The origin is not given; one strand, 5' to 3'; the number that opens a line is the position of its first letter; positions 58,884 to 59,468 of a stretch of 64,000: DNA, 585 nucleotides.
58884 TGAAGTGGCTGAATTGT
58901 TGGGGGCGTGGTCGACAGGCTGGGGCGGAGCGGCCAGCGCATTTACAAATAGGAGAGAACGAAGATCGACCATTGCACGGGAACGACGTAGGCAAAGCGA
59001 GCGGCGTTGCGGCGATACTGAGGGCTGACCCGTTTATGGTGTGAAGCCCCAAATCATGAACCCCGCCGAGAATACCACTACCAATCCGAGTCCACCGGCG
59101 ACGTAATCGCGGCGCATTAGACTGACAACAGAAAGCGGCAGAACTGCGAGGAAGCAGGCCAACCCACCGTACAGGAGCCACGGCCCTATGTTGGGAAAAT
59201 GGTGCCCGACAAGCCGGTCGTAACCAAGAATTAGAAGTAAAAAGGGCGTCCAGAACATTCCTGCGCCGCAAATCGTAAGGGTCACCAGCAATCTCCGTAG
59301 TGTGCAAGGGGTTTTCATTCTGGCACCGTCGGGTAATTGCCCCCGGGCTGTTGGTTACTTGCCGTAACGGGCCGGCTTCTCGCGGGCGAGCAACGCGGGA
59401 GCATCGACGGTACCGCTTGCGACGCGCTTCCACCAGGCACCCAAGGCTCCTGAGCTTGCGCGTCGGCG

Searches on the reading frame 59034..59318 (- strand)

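Call 44: search_protein_families(library=pfam, proteins=[window:59034-59318:-], max_evalue=0.01)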
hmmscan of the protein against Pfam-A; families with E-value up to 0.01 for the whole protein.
window:59034-59318:- (94 aa): 1 family
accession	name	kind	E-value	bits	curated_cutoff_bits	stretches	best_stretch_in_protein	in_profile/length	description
PF12730.13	ABC2_membrane_4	-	0.0054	17.2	27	1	11-83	104-175/179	ABC-2 family transporter protein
